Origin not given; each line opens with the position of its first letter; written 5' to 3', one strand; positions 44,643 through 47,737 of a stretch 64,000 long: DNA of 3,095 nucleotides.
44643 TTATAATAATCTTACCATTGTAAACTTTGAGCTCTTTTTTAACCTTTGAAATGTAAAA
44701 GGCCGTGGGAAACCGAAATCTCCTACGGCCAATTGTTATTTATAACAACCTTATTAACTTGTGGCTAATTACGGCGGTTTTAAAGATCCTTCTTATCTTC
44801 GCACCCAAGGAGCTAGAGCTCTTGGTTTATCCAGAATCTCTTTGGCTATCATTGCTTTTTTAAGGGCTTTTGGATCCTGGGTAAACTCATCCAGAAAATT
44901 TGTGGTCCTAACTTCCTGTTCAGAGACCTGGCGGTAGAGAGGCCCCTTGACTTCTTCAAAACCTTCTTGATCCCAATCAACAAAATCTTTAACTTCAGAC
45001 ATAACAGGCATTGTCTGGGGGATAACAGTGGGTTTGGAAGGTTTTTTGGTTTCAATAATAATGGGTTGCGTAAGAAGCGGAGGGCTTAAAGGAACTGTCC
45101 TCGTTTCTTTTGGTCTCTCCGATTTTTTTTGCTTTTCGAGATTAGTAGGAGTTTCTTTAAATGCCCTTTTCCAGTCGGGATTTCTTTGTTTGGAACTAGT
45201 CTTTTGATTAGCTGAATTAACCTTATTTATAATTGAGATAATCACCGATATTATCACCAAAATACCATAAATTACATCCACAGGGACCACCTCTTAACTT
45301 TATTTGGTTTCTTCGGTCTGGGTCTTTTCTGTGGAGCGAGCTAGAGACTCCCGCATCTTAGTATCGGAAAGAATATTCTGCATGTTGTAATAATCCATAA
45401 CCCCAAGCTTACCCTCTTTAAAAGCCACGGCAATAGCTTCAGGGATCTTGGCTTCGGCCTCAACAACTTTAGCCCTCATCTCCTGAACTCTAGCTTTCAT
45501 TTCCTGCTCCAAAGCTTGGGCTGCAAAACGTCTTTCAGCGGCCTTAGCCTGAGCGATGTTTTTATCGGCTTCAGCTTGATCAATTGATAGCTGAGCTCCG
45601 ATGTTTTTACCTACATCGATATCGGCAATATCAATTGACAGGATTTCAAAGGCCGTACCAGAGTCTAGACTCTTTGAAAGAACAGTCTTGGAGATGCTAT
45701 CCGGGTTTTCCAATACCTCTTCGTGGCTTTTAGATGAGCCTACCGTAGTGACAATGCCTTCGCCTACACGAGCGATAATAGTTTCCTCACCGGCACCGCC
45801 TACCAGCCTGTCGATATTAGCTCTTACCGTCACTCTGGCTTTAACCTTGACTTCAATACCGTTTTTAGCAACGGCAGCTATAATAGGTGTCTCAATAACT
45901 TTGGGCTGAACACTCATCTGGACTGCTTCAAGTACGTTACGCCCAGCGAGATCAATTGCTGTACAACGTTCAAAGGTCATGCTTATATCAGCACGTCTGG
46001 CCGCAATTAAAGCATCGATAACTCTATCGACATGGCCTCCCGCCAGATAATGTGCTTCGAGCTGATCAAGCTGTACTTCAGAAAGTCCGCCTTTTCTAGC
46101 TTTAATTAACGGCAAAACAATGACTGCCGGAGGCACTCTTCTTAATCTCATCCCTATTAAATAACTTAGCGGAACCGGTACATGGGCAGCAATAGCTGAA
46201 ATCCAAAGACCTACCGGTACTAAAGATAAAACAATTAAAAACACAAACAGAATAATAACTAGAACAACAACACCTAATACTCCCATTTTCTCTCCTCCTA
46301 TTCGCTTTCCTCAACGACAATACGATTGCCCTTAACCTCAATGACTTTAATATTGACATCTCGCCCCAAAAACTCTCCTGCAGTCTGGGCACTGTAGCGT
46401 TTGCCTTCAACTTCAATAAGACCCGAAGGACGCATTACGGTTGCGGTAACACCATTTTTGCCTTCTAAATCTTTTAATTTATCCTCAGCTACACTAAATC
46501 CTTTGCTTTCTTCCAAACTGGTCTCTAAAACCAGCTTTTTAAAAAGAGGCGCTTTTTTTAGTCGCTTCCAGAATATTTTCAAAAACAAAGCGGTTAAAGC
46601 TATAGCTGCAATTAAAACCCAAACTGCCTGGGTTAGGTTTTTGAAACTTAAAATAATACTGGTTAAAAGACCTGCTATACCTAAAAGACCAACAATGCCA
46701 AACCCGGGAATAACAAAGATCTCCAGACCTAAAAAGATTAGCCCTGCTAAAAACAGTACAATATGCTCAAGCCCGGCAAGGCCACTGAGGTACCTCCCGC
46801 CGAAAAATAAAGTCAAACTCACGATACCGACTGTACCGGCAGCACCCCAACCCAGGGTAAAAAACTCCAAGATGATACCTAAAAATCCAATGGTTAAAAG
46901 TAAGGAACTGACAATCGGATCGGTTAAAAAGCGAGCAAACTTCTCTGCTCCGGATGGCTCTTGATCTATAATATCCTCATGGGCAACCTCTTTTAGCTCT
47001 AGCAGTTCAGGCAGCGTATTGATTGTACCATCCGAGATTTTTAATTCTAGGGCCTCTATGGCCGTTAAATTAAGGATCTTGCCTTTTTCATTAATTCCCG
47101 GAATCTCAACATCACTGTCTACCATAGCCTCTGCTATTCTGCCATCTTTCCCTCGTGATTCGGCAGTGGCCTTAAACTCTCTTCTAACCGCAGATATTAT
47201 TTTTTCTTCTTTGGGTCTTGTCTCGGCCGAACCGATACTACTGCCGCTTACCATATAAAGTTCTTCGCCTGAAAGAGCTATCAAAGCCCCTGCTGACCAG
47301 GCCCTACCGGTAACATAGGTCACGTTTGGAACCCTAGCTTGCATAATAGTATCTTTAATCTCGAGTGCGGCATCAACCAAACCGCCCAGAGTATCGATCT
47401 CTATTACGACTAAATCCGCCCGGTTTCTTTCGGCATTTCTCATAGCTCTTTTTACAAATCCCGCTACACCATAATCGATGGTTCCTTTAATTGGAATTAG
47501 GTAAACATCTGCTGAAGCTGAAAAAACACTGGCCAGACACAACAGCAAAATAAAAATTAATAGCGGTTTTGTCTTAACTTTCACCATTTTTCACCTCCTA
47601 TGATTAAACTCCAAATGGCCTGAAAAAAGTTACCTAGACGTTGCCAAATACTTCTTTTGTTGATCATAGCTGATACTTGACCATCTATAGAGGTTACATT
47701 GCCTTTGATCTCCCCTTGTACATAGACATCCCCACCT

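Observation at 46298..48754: sigmaW-like ECF sigma/anti-sigma pair with a perfect TGAAAC-N16-CGTA promoter, translationally fused to nfeD-floA-yqfB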

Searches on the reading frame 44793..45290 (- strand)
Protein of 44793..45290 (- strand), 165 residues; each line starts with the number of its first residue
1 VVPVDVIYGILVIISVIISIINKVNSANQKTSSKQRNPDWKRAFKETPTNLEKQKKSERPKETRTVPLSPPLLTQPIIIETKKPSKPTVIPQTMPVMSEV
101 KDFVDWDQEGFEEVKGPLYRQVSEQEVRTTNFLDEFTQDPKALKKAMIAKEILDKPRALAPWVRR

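Call 3: search_protein_families(library=pfam, proteins=[window:44793-45290:-], max_evalue=0.01)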
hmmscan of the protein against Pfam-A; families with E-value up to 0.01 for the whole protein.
window:44793-45290:- (165 aa): 0 families

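Call 4: search_protein_families(library=ncbifam, proteins=[window:44793-45290:-], max_evalue=0.01)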
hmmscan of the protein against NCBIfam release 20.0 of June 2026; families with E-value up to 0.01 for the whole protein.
window:44793-45290:- (165 aa): 0 families

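Call 32: search_protein_families(library=pfam, proteins=[window:44793-45290:-], max_evalue=10)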
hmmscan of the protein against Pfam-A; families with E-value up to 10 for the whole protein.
window:44793-45290:- (165 aa): 3 families
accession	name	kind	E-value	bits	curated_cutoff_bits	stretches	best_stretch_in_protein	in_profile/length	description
PF03579.19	SHP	-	0.028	14.5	27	1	6-29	26-49/65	Small hydrophobic protein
PF25184.1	YxzE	-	0.21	13.1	40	1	7-45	4-35/65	YxzE-like putative bacteriocin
PF04277.18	OAD_gamma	-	0.86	10.8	27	1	9-48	16-55/76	Oxaloacetate decarboxylase, gamma chain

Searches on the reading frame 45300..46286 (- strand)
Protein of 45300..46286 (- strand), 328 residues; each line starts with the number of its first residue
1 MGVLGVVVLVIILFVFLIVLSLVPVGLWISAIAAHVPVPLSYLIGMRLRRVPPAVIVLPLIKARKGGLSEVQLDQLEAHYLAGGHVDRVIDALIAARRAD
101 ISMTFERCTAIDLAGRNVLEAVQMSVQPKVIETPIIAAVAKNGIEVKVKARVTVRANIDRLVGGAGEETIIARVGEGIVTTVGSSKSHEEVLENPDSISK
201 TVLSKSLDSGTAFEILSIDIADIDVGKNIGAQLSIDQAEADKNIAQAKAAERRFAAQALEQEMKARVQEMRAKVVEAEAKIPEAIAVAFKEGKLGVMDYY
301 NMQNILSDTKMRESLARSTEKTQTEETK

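Call 3: search_protein_families(library=pfam, proteins=[window:45300-46286:-], max_evalue=0.01)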
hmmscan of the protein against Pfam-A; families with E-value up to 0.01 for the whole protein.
window:45300-46286:- (328 aa): 1 family
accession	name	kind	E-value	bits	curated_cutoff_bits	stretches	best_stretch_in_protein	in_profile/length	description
PF12127.13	FloA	-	4.1e-156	519.3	34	1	6-318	2-313/314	Flotillin-like protein FloA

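Call 4: search_protein_families(library=ncbifam, proteins=[window:45300-46286:-], max_evalue=0.01)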
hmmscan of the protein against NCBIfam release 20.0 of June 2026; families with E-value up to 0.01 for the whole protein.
window:45300-46286:- (328 aa): 1 family
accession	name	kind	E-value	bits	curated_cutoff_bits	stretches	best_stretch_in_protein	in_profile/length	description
NF010186.0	PRK13665.1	equivalog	5.2e-160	531.9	393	1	6-325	9-327/328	flotillin-like protein FloA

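Call 25: find_homologous_proteins(query=window:45300-46286:-, max_evalue=1e-30)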
Query window:45300-46286:- (328 aa): 8000 proteins with E <= 1e-30 among 8000 candidates; the best 120 are listed.
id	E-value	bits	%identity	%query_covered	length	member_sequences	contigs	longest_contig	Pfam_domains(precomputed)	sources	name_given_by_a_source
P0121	1.5e-192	656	97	100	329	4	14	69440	PF12127.14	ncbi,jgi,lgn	-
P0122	6.5e-183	625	92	99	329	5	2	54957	PF12127.14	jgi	jgi:uncharacterized protein YqfA (UPF0365 family)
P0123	3.0e-181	619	92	95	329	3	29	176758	PF12127.14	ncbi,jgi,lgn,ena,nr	ncbi:MAG TPA: flotillin-like protein FloA [Firmicutes bacterium]|jgi:uncharacterized protein YqfA (U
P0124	3.5e-173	593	89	94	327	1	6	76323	PF12127.14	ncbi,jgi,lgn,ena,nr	ncbi:MAG: flotillin-like protein FloA [Firmicutes bacterium]|nr:flotillin-like protein FloA [Bacillo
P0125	4.5e-166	569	-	-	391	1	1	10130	PF12127.14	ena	-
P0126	4.5e-154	530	71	96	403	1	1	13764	PF12127.14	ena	-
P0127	9.9e-149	513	77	100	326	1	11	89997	PF12127.14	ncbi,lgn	-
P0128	1.9e-148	512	77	100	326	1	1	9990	PF12127.14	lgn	-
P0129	2.5e-148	511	77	100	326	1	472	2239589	PF12127.14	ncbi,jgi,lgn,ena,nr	ncbi:MAG: flotillin-like protein FloA [Bacillota bacterium]|jgi:uncharacterized protein YqfA (UPF036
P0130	5.8e-148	510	77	100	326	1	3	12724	PF12127.14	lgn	-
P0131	7.3e-148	510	77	100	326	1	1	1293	PF12127.14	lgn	-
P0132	8.8e-148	509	77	100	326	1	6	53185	PF12127.14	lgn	-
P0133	9.3e-148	509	77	100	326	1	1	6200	PF12127.14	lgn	-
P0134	9.3e-148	509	77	100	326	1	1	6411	PF12127.14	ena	-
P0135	2.2e-147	508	77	100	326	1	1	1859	PF12127.14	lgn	-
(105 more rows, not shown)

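Call 27: find_related_loci(query=A2, collection=genome_contigs, flank=6000)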
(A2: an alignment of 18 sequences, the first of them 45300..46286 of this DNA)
Query A2 (328 aa) in genome_contigs; peptide patterns used: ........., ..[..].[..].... (x = any residue, [..] = any of these).
600 stretches matched a pattern (row limit reached: there are more); 599 encode a relative of the query (tblastn E <= 1e-3); the best 80 are kept; 80 distinct loci.
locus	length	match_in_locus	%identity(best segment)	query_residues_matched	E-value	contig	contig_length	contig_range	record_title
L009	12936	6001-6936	74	9-321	3e-154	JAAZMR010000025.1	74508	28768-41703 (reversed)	MAG: Bacillota bacterium isolate AS23ysBPME_95 57706_AS23, whole genome shotgun sequence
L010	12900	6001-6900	78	20-320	7e-154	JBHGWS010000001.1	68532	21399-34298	MAG: Candidatus Darwinibacter acetoxidans isolate M4B_bin18 k141_455164, whole genome shotgun sequence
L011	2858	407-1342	73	7-319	3e-159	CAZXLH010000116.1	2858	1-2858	MAG TPA_asm: uncultured Eubacteriales bacterium isolate SRP192927_co8_49 genome assembly, contig: NODE_40333_length_2858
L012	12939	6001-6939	74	6-319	2e-150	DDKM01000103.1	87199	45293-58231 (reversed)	MAG TPA_asm: Firmicutes bacterium UBA2598 UBA2598_contig_163, whole genome shotgun sequence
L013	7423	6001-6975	70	1-326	4e-150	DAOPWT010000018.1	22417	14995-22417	MAG TPA_asm: Bacillota bacterium isolate AMR_MDS_1359 NODE_2314_length_22417_cov_21.078481, whole genome shotgun sequenc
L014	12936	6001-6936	75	20-328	3e-150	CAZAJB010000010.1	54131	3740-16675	MAG TPA_asm: uncultured Clostridiaceae bacterium isolate binchicken_co173_12 genome assembly, contig: NODE_2062_length_5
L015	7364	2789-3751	72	3-323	1e-149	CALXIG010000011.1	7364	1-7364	MAG: uncultured Clostridia bacterium isolate E0_DP__bin17 genome assembly, contig: E0_DP__k127_3173699, whole genome sho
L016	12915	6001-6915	74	21-326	1e-149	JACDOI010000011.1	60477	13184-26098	MAG: Bacillota bacterium isolate GB_MAG17_124 c_000000000395, whole genome shotgun sequence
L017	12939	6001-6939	72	7-326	2e-149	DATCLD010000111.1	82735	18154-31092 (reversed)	MAG TPA_asm: Limnochordales bacterium isolate SMAG_U7113 k141_30474, whole genome shotgun sequence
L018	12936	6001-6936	73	1-313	5e-149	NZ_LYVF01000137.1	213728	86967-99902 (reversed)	Desulfotomaculum copahuensis strain LMa1 LMA27_trimmed_contig_32, whole genome shotgun sequence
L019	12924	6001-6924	75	20-326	5e-149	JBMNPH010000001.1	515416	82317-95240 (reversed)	MAG: Candidatus Merdivicinus sp. isolate SBF912SR2HQ0031 scaffold_11_c1, whole genome shotgun sequence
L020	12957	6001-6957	72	1-320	6e-149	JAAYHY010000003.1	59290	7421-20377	MAG: Bacillota bacterium isolate AS09scLD_416 4070_AS09, whole genome shotgun sequence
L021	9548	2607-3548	73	12-326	3e-148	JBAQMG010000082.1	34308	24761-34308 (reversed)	MAG: Desulfitobacteriaceae bacterium isolate MFD12075_ilm_asm_bin15 k127_7417, whole genome shotgun sequence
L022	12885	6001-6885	76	21-316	4e-148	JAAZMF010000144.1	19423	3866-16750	MAG: Bacillota bacterium isolate AS23ysBPME_326 135134_AS23, whole genome shotgun sequence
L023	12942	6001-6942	72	6-320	7e-148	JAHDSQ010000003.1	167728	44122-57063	MAG: Clostridia bacterium isolate SV3-B7.1 k141_66970, whole genome shotgun sequence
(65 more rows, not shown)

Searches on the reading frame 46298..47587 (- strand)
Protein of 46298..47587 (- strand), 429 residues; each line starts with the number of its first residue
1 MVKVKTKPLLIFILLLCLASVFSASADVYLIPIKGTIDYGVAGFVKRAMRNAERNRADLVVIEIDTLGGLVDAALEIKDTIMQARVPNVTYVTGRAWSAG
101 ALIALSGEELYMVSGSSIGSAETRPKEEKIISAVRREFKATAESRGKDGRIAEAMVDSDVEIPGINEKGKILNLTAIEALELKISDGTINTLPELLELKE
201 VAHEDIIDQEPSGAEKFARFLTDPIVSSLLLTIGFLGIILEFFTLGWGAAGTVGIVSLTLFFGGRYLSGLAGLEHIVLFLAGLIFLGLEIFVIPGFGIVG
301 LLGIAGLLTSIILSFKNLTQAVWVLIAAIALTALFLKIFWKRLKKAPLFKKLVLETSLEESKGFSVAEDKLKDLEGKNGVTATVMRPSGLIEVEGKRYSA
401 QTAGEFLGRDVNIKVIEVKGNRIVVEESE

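Call 3: search_protein_families(library=pfam, proteins=[window:46298-47587:-], max_evalue=0.01)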
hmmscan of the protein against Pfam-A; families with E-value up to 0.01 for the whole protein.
window:46298-47587:- (429 aa): 5 families
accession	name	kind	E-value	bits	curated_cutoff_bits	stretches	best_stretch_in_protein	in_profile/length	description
PF25145.1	NfeD1b_N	-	1.9e-47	161.8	40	1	28-206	2-186/189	NfeD1b, N-terminal domain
PF24961.1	NfeD_membrane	-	5.7e-24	84.9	26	1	226-341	2-119/119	NfeD integral membrane domain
PF01957.25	NfeD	-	2.5e-10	40.8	29.1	1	373-426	3-56/57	NfeD-like C-terminal, partner-binding domain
PF00574.28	CLP_protease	-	1.6e-07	31.9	20.2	1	32-109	20-98/182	Clp protease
PF01972.22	SDH_protease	-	0.00034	20.2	31.3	1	31-122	67-156/286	ClpP-like SDH-type serine proteinase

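Call 4: search_protein_families(library=ncbifam, proteins=[window:46298-47587:-], max_evalue=0.01)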
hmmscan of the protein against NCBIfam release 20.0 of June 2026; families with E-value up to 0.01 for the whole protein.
window:46298-47587:- (429 aa): 5 families
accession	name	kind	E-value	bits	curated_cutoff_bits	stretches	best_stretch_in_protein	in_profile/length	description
NF045542.1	Clp_rel_HeadMat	equivalog_domain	1.9e-06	27.9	120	1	46-116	20-93/165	head maturation protease, ClpP-related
NF047768.1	Clp_like_SDH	equivalog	3.8e-06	26.5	250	1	31-122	54-143/260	SDH family Clp fold serine proteinase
TIGR00706.1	SppA_dom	equivalog_domain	3.9e-06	26.6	155.45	1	31-120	5-97/208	signal peptide peptidase SppA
NF001368.0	PRK00277.1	subfamily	0.00021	21.2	249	1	60-109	65-114/203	ATP-dependent Clp protease proteolytic subunit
NF009205.0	PRK12553.1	subfamily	0.0023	17.5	228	1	37-108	46-118/211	ATP-dependent Clp protease proteolytic subunit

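Call 20: search_solved_structures(query=window:46298-47587:-, max_evalue=0.01, show_alignments=2)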
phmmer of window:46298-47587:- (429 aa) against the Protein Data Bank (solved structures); distinct sequences matched with E-value up to 0.01: 4.
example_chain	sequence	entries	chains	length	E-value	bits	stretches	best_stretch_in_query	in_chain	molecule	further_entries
2deo_A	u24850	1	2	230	4.4e-11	46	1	24-181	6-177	441aa long hypothetical nfeD protein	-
3bpp_A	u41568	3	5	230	5.8e-11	45.6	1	24-181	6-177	1510-N membrane protease | 441aa long hypothetical nfeD protein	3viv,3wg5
6m4b_A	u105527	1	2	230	9.4e-11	44.9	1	24-181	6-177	Membrane-bound protease PH1510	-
6hwm_A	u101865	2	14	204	0.0057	19.3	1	37-109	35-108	ATP-dependent Clp protease proteolytic subunit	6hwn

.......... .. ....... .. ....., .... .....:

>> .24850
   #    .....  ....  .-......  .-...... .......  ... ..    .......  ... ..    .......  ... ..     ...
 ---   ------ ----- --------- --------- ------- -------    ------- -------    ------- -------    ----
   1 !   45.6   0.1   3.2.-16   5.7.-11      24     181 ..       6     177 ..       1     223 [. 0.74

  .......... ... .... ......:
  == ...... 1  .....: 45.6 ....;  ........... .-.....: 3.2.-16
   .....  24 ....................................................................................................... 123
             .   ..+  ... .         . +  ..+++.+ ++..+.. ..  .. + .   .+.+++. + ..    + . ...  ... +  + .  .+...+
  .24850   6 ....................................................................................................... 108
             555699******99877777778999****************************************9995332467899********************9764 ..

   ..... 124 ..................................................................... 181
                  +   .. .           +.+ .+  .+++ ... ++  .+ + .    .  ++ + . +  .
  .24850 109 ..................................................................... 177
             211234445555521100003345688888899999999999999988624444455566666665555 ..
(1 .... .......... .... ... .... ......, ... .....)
